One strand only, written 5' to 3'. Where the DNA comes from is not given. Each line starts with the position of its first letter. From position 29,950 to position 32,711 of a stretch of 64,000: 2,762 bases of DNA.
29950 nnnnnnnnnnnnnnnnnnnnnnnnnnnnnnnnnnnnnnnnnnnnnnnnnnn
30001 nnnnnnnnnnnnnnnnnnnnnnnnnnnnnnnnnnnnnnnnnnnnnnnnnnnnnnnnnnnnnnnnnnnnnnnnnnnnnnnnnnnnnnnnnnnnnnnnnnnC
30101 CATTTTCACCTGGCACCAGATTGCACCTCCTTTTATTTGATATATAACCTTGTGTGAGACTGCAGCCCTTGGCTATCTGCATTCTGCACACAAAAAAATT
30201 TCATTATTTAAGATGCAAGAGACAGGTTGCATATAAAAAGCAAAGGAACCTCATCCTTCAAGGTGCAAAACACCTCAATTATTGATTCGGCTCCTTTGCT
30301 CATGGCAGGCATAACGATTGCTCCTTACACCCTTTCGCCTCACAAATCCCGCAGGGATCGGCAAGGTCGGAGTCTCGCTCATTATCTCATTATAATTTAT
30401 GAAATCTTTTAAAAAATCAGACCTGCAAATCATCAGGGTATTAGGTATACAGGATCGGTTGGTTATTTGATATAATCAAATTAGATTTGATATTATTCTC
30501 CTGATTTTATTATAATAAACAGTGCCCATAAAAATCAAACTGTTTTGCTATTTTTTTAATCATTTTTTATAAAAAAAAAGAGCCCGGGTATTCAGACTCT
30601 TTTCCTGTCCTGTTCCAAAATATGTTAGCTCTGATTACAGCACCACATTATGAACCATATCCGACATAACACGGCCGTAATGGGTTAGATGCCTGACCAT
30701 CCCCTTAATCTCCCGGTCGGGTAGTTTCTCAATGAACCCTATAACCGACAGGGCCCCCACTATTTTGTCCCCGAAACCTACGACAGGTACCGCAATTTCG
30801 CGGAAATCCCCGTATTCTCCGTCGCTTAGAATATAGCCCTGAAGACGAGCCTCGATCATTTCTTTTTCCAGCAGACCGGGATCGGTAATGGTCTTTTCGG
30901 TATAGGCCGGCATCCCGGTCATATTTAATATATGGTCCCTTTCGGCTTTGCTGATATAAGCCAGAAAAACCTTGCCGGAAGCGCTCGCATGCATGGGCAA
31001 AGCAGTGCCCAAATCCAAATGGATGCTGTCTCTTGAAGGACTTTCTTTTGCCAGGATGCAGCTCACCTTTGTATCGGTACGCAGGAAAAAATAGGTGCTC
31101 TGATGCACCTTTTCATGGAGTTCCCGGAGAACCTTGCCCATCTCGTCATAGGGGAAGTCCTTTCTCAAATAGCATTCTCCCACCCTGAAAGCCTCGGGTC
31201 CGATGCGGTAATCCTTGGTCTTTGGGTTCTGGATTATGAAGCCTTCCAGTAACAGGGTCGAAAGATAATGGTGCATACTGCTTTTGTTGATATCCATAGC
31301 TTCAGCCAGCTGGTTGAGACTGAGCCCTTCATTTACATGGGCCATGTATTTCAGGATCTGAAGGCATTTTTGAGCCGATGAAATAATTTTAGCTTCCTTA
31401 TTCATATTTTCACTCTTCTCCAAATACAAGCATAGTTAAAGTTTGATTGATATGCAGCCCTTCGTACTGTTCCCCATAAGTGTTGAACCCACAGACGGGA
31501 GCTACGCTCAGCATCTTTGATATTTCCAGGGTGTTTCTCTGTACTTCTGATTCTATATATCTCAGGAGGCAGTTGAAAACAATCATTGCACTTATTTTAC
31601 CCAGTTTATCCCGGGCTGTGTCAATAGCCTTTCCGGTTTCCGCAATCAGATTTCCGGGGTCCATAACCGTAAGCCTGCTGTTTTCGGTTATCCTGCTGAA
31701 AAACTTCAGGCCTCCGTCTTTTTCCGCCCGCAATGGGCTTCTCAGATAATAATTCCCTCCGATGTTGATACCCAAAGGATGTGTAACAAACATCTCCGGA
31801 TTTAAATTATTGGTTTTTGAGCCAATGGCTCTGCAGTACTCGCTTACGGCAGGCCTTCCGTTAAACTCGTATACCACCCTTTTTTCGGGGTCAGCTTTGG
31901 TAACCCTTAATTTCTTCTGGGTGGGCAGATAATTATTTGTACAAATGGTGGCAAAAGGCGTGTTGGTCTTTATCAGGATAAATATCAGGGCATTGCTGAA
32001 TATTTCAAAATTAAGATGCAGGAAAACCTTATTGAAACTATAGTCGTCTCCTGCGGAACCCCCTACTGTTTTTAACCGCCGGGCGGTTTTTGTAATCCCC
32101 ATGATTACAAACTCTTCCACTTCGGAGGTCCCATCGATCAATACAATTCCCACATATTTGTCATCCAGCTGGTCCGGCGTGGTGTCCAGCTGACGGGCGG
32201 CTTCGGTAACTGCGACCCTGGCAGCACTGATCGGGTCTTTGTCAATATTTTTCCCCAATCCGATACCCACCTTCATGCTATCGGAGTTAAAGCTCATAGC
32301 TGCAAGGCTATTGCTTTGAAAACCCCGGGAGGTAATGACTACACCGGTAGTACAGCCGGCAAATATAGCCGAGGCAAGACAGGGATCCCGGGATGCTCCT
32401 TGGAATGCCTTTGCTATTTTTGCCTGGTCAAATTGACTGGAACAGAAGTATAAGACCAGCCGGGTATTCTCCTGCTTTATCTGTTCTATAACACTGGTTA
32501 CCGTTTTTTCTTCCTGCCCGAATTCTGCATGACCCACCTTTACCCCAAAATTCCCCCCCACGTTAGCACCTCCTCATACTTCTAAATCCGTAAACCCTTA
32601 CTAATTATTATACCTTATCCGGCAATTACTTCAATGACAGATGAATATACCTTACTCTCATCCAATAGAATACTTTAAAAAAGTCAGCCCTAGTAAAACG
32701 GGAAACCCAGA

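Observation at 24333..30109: AOR fused in one operon to a NuoE/NuoF/NuoG-N module: candidate NADH- and ferredoxin-linked (Bfu-type, possibly bifurcating) tungsten aldehyde oxidoreductase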

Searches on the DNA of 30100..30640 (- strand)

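Call 30: search_rna_families(source=window, start=30100, end=30640, threshold=gathering, show_alignments=1)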
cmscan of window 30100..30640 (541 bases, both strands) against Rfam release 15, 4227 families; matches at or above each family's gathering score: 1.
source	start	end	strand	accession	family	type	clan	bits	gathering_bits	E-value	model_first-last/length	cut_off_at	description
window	30275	30384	-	RF01055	Molybdenum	Cis-reg; riboswitch;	-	39.4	36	6.2e-08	1-135/135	no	Molybdenum/Tungsten riboswitch aptamer (Moco RNA motif)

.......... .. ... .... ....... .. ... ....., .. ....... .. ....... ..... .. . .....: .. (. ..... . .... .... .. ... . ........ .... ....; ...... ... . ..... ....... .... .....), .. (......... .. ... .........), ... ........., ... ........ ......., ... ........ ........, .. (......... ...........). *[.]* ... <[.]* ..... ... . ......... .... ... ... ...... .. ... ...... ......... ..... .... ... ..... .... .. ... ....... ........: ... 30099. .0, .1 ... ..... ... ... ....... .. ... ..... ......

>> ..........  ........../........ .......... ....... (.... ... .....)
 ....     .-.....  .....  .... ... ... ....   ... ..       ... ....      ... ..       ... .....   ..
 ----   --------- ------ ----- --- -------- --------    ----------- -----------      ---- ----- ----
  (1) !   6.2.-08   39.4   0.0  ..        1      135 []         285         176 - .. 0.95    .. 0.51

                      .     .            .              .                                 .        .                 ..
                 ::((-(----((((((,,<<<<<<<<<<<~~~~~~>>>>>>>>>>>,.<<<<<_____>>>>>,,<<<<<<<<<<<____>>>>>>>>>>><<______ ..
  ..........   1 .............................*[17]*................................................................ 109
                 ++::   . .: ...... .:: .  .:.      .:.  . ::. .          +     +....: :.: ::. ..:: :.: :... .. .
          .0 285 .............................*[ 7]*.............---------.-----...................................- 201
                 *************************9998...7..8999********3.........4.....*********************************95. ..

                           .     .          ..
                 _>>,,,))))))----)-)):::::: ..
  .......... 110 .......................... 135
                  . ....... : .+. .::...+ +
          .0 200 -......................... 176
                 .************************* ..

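Call 34: build_rna_model(alignment_id=A2)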
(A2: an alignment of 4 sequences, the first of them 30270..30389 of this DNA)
Model R1 built from alignment A2 (4 sequences, 124 columns); structure: RNAalifold consensus.
model positions 121; base pairs 28; branch points 2; effective number of sequences 2.09; information 0.59 bits per position. Calibrated on 0.2 Mb of random sequence (short: E-values are rough).
structure used (alignment columns):
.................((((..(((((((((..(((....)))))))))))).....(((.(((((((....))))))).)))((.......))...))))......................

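Call 35: search_with_rna_model(model_id=R1, sources=[window, L001, L002, L003, L004, L005, L006, L007, L008, L009, L010, L011, L012, L013, L014, L015, L016, L017, L018, L019, L020, L021, L022, L023, L024, L025, L026, L027, L028, L029, L030, L031, L032, L033, L034, L035, L036, L037, L038, L039, L040, L041, L042, L043, L044, L045, L046, L047, L048, L049, L050, L051, L052, L053, L054, L055, L056, L057, L058, L059, L060, L061, L062, L063, L064, L065, L066, L067, L068, L069, L070, L071, L072, L073, L074, L075, L076, L077, L078, L079, L080], max_evalue=0.01, make_alignment=true)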
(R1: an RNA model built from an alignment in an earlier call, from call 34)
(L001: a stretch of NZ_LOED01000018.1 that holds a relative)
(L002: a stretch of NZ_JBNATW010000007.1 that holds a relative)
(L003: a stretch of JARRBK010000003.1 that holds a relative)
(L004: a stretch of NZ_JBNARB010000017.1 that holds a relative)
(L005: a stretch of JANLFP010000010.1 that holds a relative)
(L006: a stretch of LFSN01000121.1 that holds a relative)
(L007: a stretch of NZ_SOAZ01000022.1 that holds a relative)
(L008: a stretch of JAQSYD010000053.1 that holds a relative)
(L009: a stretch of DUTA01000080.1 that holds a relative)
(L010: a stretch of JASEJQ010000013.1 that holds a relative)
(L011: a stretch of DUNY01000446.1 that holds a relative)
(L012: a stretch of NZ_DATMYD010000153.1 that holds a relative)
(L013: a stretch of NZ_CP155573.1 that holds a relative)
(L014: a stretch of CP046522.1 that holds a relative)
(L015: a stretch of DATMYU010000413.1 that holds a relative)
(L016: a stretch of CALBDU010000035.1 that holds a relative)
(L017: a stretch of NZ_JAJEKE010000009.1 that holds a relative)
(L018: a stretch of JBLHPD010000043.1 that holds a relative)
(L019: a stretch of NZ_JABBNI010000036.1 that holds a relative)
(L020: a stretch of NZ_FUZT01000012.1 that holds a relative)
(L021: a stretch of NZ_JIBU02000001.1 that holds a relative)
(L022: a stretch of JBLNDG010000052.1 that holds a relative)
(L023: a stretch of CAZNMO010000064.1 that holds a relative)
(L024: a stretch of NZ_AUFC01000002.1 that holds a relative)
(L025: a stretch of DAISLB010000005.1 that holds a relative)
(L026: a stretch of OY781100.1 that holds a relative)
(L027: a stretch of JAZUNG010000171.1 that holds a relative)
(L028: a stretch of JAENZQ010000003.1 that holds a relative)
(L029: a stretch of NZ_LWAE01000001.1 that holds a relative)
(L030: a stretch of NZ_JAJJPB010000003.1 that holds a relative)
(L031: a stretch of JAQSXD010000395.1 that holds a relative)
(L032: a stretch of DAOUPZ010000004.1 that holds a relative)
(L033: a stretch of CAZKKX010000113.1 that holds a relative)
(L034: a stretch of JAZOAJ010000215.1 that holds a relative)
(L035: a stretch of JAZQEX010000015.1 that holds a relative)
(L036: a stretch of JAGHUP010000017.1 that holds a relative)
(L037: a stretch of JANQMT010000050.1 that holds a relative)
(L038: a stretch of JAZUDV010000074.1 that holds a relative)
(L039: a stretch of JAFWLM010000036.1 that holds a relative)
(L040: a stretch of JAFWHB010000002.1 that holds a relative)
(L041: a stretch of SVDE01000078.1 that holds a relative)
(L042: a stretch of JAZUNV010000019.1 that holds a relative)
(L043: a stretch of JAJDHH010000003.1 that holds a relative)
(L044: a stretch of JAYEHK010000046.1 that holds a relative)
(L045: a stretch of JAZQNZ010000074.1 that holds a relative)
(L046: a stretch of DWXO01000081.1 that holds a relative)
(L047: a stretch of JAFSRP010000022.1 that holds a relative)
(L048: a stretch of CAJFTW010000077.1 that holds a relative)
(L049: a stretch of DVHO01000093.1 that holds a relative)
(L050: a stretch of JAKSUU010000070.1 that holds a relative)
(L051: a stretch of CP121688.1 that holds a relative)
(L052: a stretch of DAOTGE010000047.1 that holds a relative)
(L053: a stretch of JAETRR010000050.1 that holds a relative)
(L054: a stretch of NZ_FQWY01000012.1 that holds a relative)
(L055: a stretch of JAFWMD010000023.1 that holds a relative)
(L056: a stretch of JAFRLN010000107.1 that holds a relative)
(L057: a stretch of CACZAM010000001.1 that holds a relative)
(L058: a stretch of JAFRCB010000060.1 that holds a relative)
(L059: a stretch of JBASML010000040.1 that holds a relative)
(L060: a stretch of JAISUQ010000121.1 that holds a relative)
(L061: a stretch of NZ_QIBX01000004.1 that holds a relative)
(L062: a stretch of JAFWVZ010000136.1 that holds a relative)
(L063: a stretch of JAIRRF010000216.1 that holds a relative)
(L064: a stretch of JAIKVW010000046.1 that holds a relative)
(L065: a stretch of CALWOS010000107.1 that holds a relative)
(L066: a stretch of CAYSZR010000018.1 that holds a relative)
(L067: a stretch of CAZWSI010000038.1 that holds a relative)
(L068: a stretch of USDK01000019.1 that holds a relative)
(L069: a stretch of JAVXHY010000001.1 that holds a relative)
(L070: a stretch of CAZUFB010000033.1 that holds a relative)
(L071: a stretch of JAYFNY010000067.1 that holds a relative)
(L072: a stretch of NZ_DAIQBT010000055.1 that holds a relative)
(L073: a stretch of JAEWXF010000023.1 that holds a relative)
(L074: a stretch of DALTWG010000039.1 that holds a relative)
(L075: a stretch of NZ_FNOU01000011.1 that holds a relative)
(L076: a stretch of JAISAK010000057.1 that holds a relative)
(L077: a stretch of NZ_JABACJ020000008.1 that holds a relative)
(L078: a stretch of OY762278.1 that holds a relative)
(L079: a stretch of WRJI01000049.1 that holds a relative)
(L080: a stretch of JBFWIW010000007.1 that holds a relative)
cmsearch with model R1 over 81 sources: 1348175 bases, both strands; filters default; matches with E-value up to 0.01: 30.
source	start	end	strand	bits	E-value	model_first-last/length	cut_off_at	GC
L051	3032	3152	+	118.4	2.2e-34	1-121/121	no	0.4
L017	4911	5031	+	112.2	2.3e-32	1-121/121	no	0.45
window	30270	30389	-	109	2.7e-31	1-121/121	no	0.51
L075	4844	4965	+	100.9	1.1e-28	1-121/121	no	0.5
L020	4856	4974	+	89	8.2e-25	1-121/121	no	0.34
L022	4740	4860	+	77.5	4.8e-21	1-121/121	no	0.53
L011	2298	2421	+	74.4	4.7e-20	1-121/121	no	0.46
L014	4823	4944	+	72.9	1.5e-19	1-121/121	no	0.4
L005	4814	4936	+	70.7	7.8e-19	1-121/121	no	0.46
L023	4823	4942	+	68.4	4.3e-18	1-121/121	no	0.51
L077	4899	5040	+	65.8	3e-17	1-121/121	no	0.54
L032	4822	4948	+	62.9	2.8e-16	1-121/121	no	0.42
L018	4732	4855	+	61.7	6.5e-16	1-121/121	no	0.37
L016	4878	4994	+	57.6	1.4e-14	1-121/121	no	0.38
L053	43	176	+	57.3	1.8e-14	1-121/121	no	0.5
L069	4925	5065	+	54.3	1.7e-13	1-121/121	no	0.39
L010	4813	4934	+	53.6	2.9e-13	1-121/121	no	0.41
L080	4831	4965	+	47.3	3.2e-11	1-121/121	no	0.52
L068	4921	5059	+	46.2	7.5e-11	1-121/121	no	0.56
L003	5080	5192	+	44.9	2e-10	1-121/121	no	0.5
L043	11037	11164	+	42.9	9.2e-10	1-121/121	no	0.44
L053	7368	7494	+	42.6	1.1e-09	1-121/121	no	0.46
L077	10948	11083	+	36.6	1e-07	1-121/121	no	0.43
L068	11830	11960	+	35.9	1.7e-07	1-121/121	no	0.45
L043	4910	4995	+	35.4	2.4e-07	18-102/121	no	0.6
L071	5075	5170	+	33.1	1.4e-06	18-102/121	no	0.64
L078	4931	5058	+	32.3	2.5e-06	1-121/121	no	0.59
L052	5036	5167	+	30.9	7.1e-06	1-121/121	no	0.58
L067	918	1049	+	25.2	0.00053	1-121/121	no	0.55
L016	10894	11021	+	24.8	0.00068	1-121/121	no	0.41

Alignment A3: 30 matches aligned to the model, 177 columns, each read 5' to 3' on its own strand. Consensus structure (alignment columns), stored with it:
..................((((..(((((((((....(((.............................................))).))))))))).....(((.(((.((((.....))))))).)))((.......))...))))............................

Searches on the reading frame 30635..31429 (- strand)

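Call 3: search_protein_families(library=pfam, proteins=[window:30635-31429:-])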
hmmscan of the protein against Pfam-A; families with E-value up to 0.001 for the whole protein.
window:30635-31429:- (264 aa): 3 families
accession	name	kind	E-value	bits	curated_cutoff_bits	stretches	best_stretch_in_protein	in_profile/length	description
PF01614.24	IclR_C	-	1.5e-24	86.9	24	1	97-252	13-169/174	Bacterial transcriptional regulator IclR C-terminal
PF09339.16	HTH_IclR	-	2.4e-10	40.4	22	1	18-68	1-51/52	IclR helix-turn-helix domain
PF13412.12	HTH_24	-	0.00062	19.7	21.9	0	23-65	6-47/48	Winged helix-turn-helix DNA-binding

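Call 4: search_protein_families(library=ncbifam, proteins=[window:30635-31429:-])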
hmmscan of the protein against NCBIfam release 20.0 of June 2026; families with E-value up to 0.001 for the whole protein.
window:30635-31429:- (264 aa): 10 families
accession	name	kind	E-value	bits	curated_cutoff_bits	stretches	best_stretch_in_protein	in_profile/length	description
NF045644.1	TransRegBhcR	equivalog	2.8e-36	125.2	350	1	7-256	13-262/267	HTH-type transcriptional regulator BhcR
TIGR02431.1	pcaR_pcaU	subfamily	2.5e-34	118.7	284.75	1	14-239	3-227/248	beta-ketoadipate pathway transcriptional regulators, PcaR/PcaU/PobR family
NF008601.2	PRK11569.1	equivalog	5.3e-26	91.4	380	1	12-242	22-255/276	glyoxylate bypass operon transcriptional repressor IclR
NF011671.1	PRK15090.1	equivalog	1.6e-15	57.1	275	1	9-256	3-250/256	DNA-binding transcriptional regulator KdgR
NF007548.0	PRK10163.1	equivalog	1.7e-15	56.9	406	1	18-236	23-242/271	HTH-type transcriptional repressor AllR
NF007341.0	PRK09834.1-3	equivalog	3.2e-13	49.4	269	1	20-253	11-249/274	DNA-binding transcriptional regulator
NF007339.0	PRK09834.1-1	equivalog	6.1e-13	48.7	299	1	11-231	15-237/271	DNA-binding transcriptional regulator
NF007342.0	PRK09834.1-4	equivalog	5.7e-08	32.1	251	1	9-232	4-228/263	DNA-binding transcriptional regulator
NF040939.2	trans_reg_lrs14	equivalog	0.00036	20.5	90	0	23-77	24-77/103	Lrs14 family HTH-type transcriptional regulator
NF053606.1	Sta1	subfamily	0.00063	19.8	80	0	23-73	23-72/100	Sta1 family transcriptional regulator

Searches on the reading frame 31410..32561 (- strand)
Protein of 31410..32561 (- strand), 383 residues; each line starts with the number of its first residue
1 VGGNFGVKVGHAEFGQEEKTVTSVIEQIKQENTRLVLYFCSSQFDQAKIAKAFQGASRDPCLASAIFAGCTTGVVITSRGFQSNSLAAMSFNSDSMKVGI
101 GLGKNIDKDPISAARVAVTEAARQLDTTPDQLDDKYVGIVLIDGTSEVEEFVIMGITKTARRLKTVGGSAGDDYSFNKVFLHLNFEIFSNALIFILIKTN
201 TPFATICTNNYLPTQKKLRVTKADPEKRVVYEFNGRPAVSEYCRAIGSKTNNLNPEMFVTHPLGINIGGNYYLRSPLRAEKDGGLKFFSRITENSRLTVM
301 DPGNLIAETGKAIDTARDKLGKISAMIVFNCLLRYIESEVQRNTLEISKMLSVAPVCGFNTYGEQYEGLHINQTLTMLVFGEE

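Call 3: search_protein_families(library=pfam, proteins=[window:31410-32561:-])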
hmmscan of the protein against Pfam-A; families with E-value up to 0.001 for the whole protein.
window:31410-32561:- (383 aa): 2 families
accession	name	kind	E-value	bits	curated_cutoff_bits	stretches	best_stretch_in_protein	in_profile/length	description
PF08495.15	FIST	-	1.9e-35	122.9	23.2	1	35-236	2-189/189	FIST N domain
PF10442.14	FIST_C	-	4e-23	82.4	28.5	1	238-366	1-130/131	FIST C domain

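Call 4: search_protein_families(library=ncbifam, proteins=[window:31410-32561:-])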
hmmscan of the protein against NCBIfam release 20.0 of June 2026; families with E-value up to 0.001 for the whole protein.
window:31410-32561:- (383 aa): 1 family
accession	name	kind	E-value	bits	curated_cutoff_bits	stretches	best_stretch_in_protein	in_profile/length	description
NF041558.1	NosP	equivalog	1.1e-84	284.6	450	1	17-381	8-368/368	nitric oxide-sensing protein NosP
